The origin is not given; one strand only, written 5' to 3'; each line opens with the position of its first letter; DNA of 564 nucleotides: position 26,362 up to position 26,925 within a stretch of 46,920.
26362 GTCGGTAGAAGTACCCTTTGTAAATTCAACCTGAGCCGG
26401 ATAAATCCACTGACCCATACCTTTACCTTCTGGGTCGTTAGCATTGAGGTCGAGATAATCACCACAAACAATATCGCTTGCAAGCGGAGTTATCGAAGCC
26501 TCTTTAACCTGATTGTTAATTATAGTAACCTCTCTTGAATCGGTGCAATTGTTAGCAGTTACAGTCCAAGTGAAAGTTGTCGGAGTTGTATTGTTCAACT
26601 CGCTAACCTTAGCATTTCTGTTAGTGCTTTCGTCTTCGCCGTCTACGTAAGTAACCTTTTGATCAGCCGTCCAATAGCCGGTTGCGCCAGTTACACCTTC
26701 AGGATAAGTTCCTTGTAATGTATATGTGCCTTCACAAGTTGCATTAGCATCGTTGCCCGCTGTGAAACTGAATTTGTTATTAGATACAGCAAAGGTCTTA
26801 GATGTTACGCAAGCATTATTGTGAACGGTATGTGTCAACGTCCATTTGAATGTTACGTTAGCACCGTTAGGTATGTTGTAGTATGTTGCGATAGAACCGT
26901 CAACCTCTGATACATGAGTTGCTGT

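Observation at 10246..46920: One >12,200-codon gene encoding a T9SS type-B cargo fills 78% of the window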

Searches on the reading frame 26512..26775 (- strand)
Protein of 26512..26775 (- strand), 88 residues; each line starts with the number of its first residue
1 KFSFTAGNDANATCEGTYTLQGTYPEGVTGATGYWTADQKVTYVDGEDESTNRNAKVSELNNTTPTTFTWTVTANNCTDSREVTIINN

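Call 33: search_protein_families(library=pfam, alignment_id=A1, max_evalue=0.01)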
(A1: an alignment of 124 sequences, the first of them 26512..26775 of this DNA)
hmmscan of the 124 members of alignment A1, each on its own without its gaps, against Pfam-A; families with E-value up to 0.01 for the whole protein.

A. member 1, window:26512-26775:- (88 aa): 0 families

B. families by the number of members that match (of 124 scanned): 5 families
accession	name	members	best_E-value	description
PF22352.2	K319L-like_PKD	11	5.3e-08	K319L-like, PKD domain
PF12733.13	Cadherin-like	3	0.00031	Cadherin-like beta sandwich domain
PF14016.12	DUF4232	1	0.0018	Domain of unknown function (DUF4232)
PF16640.11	Big_3_5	1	0.0055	Bacterial Ig-like domain (group 3)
PF00572.24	Ribosomal_L13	1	0.007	Ribosomal protein L13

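Call 36: predict_structure(alignment_id=A1)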
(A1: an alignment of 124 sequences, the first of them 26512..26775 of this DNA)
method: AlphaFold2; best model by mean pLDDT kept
length: 88 residues; sequences in the alignment: 124
mean_pLDDT: 94.2   pTM: 0.84
mean pLDDT of the five models: 94.2, 93.0, 92.7, 92.7, 92.4
residues with pLDDT >= 90: 76; 70-90: 12; 50-70: 0; < 50: 0
segments of 3 or more residues with pLDDT < 50: none
pLDDT, mean of each block of 10 residues (from residue 1): 89 90 95 97 91 97 96 97 96
secondary structure, 60 per line:
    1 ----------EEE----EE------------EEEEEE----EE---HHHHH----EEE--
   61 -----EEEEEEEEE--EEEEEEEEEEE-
elements in order: E11-13 E32-37 H47-51 E56-58 E66-74 E77-87

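Call 38: fold_search(model_id=the predicted structure, library=pdb)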
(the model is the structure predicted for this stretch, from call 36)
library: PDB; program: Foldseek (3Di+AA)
matches with E <= 10: 1800; with E <= 0.001: 1
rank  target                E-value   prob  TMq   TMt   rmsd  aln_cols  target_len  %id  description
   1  9eo0_C                5.6e-04  1.00  0.54  0.43   5.2       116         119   12  Small-Molecule Inhibitors of Programmed Cell Death-1/Programmed Death-Ligand 1 (released 2024-06-19)
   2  2g5r                  1.0e-03  1.00  0.55  0.45   5.6       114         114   11  Crystal structure of Siglec-7 in complex with methyl-9-(aminooxalyl-amino)-9-deoxyNeu5Ac (oxamido-Neu5Ac) (released 2006-06-20)
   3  5o4y_B                1.2e-03  1.00  0.59  0.46   5.3       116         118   11  Structure of human PD-L1 in complex with inhibitor (released 2017-09-20)
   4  5j89_D                1.2e-03  1.00  0.54  0.41   5.2       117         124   12  Structure of human Programmed cell death 1 ligand 1 (PD-L1) with low molecular mass inhibitor (released 2016-04-27)
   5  6sru_J                1.4e-03  1.00  0.65  0.53   4.7       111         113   13  Structure of Ig-like V-type domian of mouse Programmed cell death 1 ligand 1 (PD-L1) (released 2021-02-03)
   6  7bea_B                1.5e-03  1.00  0.55  0.42   6.0       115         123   15  Structure of human Programmed cell death 1 ligand 1 (PD-L1) with inhibitor (released 2021-06-09)
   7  8alx_A                1.7e-03  1.00  0.63  0.51   5.0       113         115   11  Structure of human PD-L1 in complex with inhibitor (released 2023-08-16)
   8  5n2f_A                1.7e-03  1.00  0.55  0.42   5.2       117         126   12  Structure of PD-L1/small-molecule inhibitor complex (released 2017-06-28)
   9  7nld_A                1.9e-03  1.00  0.60  0.47   5.3       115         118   10  Structure of human Programmed cell death 1 ligand 1 (PD-L1) with low molecular mass inhibitor (released 2021-08-11)
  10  9ijt_B                2.0e-03  1.00  0.58  0.43   5.0       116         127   11  Crystal Structure of human Programmed cell death 1 ligand 1 (PD-L1) bound to Small molecule inhibitor Compound-10 (released 2025-07-02)
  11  6noj_B                2.0e-03  1.00  0.54  0.41   4.9       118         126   13  PD-L1 IgV domain V76T with fragment (released 2019-02-20)
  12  2e7m_MODEL_1_A        2.3e-03  1.00  0.68  0.54   4.9        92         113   15  Solution structure of the PKD domain (329-428) from human KIAA0319 (released 2007-07-17)
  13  6sru_A                2.3e-03  1.00  0.64  0.51   4.2       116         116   13  Structure of Ig-like V-type domian of mouse Programmed cell death 1 ligand 1 (PD-L1) (released 2021-02-03)
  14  6sru_C                2.4e-03  1.00  0.61  0.49   5.2       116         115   16  Structure of Ig-like V-type domian of mouse Programmed cell death 1 ligand 1 (PD-L1) (released 2021-02-03)
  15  6sru_E                2.5e-03  1.00  0.66  0.53   4.9       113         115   12  Structure of Ig-like V-type domian of mouse Programmed cell death 1 ligand 1 (PD-L1) (released 2021-02-03)
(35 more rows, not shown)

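Call 39: search_protein_representatives(alignment_id=A1)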
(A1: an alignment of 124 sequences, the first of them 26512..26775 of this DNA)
Query: 124 sequences, 94 profile positions. Proteins with E-value up to 0.001 (for the whole library): 10278; up to 1e-10: 5306; up to 1e-30: 1992. The best 150 are listed.
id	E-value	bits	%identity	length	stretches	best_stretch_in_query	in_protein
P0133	0.0e+00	3062.2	-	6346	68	7-93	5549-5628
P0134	0.0e+00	2940.6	-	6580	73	8-93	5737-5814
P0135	0.0e+00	2854.0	-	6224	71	7-93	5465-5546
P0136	0.0e+00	2656.9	-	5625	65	6-93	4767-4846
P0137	0.0e+00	2550.1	-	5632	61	9-93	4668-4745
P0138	0.0e+00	2277.0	-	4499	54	11-93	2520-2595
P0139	0.0e+00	2148.2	-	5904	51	16-93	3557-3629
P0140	0.0e+00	2115.0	-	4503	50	7-93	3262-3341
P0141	0.0e+00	2011.7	-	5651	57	15-92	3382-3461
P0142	0.0e+00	2007.1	-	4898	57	6-93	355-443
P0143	0.0e+00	1970.8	-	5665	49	16-93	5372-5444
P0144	0.0e+00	1953.3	-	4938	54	8-92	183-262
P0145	0.0e+00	1927.5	-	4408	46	15-93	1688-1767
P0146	0.0e+00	1872.1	-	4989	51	6-93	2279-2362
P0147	0.0e+00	1819.3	-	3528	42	8-92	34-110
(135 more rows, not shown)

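Call 79: search_solved_structures(query=A1, max_evalue=0.1)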
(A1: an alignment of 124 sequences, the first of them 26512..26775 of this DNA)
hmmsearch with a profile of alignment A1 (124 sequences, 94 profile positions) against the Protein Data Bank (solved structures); distinct sequences matched with E-value up to 0.1: 5.
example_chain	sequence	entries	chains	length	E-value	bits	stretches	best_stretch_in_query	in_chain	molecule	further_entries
9flp_A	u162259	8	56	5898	1.3e-105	349.3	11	11-91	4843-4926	The grappling hook protein A in the bacterium Aureispira sp. CCB-QB1 | The grappling hook protein A (GhpA) in the bacterium Aureispira sp. CCB-QB1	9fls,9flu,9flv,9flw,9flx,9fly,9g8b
2yrl_A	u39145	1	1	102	4.5e-05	27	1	23-90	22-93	KIAA1837 protein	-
6nz0_Z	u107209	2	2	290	0.0002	24.9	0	18-90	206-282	Dyslexia-associated protein KIAA0319-like protein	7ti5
7e72_E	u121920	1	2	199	0.052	17.2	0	26-78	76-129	Angiopoietin-1 receptor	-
7kpn_Z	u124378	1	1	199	0.097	16.3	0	22-78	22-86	Dyslexia-associated protein KIAA0319-like protein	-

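Call 82: search_solved_structures(query=A1, max_evalue=0.001, show_alignments=1)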
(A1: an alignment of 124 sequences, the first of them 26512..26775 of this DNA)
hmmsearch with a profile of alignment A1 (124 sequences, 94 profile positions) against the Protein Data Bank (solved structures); distinct sequences matched with E-value up to 0.001: 3.
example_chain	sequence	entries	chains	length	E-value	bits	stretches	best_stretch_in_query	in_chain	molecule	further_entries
9flp_A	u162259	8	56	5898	1.3e-105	349.3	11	11-91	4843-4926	The grappling hook protein A in the bacterium Aureispira sp. CCB-QB1 | The grappling hook protein A (GhpA) in the bacterium Aureispira sp. CCB-QB1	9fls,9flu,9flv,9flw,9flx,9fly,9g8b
2yrl_A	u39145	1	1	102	4.5e-05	27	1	23-90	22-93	KIAA1837 protein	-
6nz0_Z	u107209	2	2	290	0.0002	24.9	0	18-90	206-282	Dyslexia-associated protein KIAA0319-like protein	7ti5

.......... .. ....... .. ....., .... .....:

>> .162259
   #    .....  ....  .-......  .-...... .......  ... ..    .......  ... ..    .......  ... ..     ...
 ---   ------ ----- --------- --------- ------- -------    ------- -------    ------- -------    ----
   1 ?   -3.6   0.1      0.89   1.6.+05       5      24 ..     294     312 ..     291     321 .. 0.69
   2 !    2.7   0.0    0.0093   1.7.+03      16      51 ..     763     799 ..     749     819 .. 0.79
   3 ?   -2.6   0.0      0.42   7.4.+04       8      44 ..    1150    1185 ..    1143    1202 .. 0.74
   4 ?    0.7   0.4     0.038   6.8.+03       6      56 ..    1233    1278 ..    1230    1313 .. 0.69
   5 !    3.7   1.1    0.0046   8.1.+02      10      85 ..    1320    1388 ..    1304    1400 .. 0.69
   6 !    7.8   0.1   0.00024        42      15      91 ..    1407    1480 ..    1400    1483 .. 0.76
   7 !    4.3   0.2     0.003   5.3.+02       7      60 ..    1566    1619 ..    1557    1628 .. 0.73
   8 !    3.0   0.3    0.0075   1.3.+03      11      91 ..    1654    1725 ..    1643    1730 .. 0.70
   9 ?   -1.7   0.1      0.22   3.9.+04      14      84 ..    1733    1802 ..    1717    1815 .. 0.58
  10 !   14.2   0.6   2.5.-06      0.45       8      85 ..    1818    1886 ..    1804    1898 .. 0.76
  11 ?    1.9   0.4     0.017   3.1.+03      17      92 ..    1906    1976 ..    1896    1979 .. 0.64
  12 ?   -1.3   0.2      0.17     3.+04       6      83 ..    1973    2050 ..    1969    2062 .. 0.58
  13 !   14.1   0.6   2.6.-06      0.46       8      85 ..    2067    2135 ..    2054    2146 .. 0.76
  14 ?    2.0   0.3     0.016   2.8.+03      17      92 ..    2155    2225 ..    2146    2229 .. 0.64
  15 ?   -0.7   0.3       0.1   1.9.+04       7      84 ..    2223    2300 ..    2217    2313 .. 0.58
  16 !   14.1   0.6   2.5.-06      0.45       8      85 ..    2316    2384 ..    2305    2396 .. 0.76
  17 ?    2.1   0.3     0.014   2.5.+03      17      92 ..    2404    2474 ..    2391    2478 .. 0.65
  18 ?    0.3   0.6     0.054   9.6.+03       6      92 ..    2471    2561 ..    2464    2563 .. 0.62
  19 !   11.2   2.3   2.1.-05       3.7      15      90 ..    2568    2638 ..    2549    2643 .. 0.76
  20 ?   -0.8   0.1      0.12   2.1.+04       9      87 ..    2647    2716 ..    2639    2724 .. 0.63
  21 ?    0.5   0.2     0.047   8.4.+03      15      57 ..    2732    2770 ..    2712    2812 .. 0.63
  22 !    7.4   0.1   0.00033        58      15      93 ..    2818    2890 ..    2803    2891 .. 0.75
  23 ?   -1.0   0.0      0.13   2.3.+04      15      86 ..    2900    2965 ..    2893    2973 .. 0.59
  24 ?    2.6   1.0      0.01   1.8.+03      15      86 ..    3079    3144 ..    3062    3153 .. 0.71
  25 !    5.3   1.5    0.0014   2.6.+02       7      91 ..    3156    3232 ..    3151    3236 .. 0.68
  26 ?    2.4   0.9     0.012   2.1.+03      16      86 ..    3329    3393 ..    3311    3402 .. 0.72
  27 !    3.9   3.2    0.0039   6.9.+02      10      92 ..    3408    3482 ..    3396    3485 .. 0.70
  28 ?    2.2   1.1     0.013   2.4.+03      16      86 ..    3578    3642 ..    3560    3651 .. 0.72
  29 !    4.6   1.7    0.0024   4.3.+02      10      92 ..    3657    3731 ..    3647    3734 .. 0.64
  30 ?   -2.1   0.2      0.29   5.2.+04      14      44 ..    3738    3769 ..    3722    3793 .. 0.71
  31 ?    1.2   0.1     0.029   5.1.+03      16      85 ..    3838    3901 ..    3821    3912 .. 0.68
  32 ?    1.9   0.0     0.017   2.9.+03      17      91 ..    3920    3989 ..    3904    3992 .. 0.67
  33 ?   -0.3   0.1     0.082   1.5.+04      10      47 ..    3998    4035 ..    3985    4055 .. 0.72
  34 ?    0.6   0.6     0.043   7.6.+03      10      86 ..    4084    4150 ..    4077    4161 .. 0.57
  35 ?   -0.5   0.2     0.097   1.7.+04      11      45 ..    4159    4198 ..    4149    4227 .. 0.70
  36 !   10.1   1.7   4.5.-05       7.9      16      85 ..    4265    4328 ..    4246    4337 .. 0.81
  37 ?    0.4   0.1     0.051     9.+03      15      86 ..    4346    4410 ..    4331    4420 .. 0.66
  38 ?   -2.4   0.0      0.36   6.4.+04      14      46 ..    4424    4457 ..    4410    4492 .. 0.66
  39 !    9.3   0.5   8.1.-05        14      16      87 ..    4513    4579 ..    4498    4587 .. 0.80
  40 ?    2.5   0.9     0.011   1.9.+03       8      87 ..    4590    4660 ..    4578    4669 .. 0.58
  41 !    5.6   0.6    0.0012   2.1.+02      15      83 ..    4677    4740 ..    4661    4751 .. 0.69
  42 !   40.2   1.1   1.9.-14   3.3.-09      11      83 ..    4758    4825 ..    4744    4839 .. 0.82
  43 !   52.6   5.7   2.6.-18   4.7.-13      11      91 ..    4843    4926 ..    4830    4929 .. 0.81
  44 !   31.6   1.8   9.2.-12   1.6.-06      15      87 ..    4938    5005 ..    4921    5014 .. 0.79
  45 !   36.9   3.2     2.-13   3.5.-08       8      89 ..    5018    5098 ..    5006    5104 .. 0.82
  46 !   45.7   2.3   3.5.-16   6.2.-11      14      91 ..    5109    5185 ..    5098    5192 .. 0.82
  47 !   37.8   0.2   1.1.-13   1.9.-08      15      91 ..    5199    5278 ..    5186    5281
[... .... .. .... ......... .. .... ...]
